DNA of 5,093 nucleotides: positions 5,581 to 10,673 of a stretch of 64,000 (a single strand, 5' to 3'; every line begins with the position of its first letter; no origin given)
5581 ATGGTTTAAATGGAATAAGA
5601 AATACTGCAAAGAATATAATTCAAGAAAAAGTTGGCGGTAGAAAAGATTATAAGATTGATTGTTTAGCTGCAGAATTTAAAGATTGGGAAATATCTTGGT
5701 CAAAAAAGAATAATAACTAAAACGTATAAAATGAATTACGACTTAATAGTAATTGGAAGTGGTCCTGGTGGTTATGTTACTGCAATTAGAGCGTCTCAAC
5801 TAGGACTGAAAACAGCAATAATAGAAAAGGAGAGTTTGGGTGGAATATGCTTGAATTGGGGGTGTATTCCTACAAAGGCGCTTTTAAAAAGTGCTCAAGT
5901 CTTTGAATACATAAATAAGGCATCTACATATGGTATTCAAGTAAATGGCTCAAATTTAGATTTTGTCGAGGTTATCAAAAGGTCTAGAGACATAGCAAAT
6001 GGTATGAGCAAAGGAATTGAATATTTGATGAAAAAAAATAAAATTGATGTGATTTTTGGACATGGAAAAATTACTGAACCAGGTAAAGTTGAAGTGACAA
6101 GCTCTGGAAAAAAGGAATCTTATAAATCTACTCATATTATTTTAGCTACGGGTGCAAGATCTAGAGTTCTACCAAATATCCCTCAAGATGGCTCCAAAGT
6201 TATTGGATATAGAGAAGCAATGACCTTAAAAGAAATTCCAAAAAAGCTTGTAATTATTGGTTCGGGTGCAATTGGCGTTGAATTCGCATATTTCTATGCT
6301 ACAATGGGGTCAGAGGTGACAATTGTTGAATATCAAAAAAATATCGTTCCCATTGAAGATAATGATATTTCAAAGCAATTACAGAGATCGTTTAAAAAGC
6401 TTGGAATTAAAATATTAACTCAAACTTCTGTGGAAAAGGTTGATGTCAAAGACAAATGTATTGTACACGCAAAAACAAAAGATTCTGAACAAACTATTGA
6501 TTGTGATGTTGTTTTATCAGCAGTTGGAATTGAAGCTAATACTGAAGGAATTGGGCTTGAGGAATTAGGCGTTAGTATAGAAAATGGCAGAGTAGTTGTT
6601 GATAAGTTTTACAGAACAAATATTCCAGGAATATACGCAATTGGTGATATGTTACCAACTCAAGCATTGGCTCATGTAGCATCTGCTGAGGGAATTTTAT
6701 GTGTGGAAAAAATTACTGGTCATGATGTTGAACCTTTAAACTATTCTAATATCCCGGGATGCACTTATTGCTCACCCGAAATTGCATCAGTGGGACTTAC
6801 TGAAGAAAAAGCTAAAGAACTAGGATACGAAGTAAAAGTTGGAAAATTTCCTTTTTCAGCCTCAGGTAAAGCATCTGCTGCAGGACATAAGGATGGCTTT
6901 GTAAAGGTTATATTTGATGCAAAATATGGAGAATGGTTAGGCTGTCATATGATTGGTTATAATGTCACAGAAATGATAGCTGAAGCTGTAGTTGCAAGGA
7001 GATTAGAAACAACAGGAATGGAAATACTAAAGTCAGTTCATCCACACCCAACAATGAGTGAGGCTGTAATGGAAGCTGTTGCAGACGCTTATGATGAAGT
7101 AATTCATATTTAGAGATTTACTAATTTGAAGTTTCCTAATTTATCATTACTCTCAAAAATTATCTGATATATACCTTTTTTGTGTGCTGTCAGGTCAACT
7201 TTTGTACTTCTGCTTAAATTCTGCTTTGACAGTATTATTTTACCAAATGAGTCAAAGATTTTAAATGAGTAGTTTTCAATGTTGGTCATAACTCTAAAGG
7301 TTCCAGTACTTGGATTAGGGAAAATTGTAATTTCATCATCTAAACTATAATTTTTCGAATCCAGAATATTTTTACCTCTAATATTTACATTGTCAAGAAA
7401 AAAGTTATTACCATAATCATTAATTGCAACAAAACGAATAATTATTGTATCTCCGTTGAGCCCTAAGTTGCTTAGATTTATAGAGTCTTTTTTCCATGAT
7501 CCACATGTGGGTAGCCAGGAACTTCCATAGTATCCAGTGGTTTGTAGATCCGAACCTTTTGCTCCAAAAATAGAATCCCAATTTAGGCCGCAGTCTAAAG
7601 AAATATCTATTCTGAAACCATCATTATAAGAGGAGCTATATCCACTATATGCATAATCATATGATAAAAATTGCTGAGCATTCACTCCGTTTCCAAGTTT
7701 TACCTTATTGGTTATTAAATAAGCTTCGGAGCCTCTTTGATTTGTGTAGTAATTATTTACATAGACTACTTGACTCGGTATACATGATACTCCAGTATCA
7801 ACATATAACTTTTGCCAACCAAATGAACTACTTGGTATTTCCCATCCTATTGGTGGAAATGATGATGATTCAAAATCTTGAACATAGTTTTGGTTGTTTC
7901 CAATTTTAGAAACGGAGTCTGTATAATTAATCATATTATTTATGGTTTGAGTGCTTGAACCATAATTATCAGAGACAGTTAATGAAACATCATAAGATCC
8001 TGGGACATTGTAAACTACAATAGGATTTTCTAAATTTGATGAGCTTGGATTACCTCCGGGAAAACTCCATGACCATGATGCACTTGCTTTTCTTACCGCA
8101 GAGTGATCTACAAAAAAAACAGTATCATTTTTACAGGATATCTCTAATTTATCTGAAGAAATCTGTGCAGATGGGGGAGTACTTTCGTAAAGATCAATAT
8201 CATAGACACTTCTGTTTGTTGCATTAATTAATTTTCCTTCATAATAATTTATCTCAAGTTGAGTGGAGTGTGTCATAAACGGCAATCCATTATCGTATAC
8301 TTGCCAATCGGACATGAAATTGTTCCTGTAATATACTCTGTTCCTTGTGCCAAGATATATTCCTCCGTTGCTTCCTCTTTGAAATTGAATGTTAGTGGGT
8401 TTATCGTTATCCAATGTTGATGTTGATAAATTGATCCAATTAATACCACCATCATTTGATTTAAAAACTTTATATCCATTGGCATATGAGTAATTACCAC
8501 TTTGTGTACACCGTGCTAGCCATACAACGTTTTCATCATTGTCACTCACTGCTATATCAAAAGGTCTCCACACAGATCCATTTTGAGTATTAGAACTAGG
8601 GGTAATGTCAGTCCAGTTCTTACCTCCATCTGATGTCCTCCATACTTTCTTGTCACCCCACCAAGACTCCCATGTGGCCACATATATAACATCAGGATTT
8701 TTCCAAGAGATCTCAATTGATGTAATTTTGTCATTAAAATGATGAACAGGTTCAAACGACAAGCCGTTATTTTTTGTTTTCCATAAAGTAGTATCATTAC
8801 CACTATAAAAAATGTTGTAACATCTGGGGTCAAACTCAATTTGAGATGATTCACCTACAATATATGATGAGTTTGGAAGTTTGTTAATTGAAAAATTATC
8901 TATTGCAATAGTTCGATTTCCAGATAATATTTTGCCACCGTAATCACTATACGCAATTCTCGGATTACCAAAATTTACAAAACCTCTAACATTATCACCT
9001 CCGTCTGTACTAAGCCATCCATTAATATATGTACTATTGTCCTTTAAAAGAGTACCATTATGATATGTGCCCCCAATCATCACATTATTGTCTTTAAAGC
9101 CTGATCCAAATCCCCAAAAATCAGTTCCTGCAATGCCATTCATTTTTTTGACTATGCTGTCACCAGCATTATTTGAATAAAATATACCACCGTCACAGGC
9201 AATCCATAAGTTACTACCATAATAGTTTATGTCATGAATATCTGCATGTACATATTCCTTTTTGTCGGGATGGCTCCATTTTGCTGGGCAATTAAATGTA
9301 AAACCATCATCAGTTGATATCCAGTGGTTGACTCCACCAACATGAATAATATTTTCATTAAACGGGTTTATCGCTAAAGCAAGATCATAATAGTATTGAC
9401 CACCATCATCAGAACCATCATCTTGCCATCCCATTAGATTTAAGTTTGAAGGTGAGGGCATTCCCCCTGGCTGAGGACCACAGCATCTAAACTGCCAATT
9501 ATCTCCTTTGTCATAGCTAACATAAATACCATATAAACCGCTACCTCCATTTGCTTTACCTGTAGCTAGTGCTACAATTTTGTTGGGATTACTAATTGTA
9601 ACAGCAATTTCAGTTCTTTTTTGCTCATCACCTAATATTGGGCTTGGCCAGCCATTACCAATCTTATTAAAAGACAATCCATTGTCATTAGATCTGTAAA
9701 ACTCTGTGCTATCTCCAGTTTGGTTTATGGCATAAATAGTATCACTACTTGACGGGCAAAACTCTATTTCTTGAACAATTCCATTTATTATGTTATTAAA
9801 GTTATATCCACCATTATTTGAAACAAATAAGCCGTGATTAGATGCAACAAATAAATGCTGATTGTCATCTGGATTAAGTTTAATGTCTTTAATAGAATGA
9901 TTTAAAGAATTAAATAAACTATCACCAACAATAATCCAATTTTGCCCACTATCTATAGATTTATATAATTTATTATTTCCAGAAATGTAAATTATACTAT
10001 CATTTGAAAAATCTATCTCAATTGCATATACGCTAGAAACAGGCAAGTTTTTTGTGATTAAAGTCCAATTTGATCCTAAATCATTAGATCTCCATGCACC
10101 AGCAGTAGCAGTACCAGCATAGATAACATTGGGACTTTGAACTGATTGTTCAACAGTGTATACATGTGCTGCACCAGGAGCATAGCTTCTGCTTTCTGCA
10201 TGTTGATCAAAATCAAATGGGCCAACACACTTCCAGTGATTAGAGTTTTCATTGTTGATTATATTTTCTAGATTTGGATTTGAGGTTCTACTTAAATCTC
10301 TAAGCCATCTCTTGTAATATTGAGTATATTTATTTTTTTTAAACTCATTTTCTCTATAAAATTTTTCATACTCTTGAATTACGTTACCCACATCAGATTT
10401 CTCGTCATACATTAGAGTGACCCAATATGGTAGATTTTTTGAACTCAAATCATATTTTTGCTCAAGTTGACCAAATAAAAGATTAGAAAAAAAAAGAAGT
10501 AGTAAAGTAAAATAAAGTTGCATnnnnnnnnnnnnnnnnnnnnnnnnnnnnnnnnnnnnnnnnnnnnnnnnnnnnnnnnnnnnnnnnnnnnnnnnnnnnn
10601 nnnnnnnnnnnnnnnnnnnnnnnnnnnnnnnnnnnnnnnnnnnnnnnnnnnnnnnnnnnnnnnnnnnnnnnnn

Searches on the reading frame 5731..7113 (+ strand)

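Call 9: search_protein_families(library=ncbifam, proteins=[window:5731-7113:+], max_evalue=0.00001)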
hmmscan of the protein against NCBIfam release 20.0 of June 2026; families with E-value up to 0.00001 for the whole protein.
window:5731-7113:+ (460 aa): 67 families (the best 25 are shown)
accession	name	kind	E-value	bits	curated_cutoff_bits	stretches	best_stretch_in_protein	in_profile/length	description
TIGR01350.1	lipoamide_DH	equivalog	2.6e-173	577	408.8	1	2-460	1-461/461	dihydrolipoyl dehydrogenase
TIGR02053.1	MerA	equivalog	1.1e-96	324.6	454.45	1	3-449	1-449/465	mercury(II) reductase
NF004945.0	PRK06292.2-3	equivalog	6.7e-96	322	494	1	2-447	3-446/457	dihydrolipoyl dehydrogenase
NF004991.0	PRK06370.1-3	subfamily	1e-94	317.9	620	1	2-455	35-488/509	FAD-containing oxidoreductase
NF005883.0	PRK07845.1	equivalog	2.2e-92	310.5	479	1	4-450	4-456/466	NAD(P)H-quinone dehydrogenase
NF003585.0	PRK05249.1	equivalog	8.3e-92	308.2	465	1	2-457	6-461/464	Si-specific NAD(P)(+) transhydrogenase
NF004776.0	PRK06116.1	equivalog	4.1e-91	306.2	480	1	2-445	4-445/450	glutathione-disulfide reductase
NF004947.0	PRK06292.2-5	equivalog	1.2e-89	301.4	592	1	2-453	3-458/474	dihydrolipoyl dehydrogenase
NF004946.0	PRK06292.2-4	subfamily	8.8e-85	285.3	634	1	2-455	3-472/487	dihydrolipoyl dehydrogenase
NF004992.0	PRK06370.1-4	equivalog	5.4e-83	278.9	629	1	2-447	4-449/459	FAD-containing oxidoreductase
NF005884.0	PRK07846.1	equivalog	7.1e-83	278.7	501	1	2-450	3-448/454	mycothione reductase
TIGR01424.1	gluta_reduc_2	equivalog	1.2e-81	274.6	606.05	1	2-446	2-442/446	glutathione-disulfide reductase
NF004943.0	PRK06292.2-1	equivalog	7.1e-81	272.3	432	1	2-450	3-452/456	dihydrolipoyl dehydrogenase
TIGR01421.1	gluta_reduc_1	equivalog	7e-79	266.1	556.15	1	2-446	2-446/450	glutathione-disulfide reductase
TIGR03452.1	mycothione_red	equivalog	1.2e-75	255.2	635.65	1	2-449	2-448/452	mycothione reductase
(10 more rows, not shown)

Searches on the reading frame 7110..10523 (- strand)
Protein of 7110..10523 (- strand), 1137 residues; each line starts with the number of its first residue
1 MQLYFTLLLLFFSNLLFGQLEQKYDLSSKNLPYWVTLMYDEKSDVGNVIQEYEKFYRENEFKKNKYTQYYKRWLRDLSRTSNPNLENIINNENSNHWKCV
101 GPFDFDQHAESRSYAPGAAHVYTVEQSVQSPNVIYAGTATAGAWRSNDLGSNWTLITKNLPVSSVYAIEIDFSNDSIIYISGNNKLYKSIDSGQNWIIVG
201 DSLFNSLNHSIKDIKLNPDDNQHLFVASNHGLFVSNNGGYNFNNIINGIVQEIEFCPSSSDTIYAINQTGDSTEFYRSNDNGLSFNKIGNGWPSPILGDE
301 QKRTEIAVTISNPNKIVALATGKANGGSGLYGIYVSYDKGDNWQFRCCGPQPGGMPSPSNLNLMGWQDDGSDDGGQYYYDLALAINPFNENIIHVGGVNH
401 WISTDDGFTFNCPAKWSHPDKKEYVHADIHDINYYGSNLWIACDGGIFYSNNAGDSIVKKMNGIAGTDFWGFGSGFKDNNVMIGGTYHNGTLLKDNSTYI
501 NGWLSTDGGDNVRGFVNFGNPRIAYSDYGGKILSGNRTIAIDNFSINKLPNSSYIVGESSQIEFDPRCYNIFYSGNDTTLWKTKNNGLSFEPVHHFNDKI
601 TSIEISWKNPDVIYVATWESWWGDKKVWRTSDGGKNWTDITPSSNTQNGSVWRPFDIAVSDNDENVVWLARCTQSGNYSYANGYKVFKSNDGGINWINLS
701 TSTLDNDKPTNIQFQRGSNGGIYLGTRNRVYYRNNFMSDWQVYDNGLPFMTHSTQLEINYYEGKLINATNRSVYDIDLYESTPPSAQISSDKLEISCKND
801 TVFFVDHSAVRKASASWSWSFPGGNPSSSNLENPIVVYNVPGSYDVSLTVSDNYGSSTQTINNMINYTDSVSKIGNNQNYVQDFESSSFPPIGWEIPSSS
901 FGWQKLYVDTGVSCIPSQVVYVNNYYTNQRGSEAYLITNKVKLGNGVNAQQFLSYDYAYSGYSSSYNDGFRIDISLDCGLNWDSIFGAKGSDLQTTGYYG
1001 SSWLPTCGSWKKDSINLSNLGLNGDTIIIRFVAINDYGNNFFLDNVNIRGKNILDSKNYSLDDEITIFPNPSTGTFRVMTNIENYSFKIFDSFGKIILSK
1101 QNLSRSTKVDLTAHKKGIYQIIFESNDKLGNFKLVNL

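Call 8: search_protein_families(library=ncbifam, proteins=[window:7110-10523:-], max_evalue=0.00001)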
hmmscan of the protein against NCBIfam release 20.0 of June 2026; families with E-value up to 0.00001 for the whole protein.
window:7110-10523:- (1137 aa): 2 families
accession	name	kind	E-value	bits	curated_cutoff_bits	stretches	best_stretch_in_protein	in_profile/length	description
NF045728.1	glycosyl_F510_1955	equivalog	1.1e-19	70.7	175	1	167-291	97-216/246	F510_1955 family glycosylhydrolase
TIGR04183.1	Por_Secre_tail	domain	2.5e-07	30.6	23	1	1067-1135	1-70/72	T9SS type A sorting domain-containing protein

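Call 14: search_protein_families(library=pfam, proteins=[window:7110-10523:-], max_evalue=0.01)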
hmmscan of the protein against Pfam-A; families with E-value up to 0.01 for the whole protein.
window:7110-10523:- (1137 aa): 4 families
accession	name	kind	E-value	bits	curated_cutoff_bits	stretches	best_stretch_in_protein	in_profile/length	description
PF00801.26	PKD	-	2.4e-10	40.7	23.5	1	799-862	14-77/80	PKD domain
PF18962.6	Por_Secre_tail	-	7.1e-09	36.3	27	1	1067-1128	1-67/75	Secretion system C-terminal sorting domain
PF18911.6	PKD_4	-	2.8e-08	34.1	27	1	784-863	4-81/85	PKD domain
PF01105.29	EMP24_GP25L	-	0.00011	22.7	25.9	1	1073-1136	25-92/182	emp24/gp25L/p24 family/GOLD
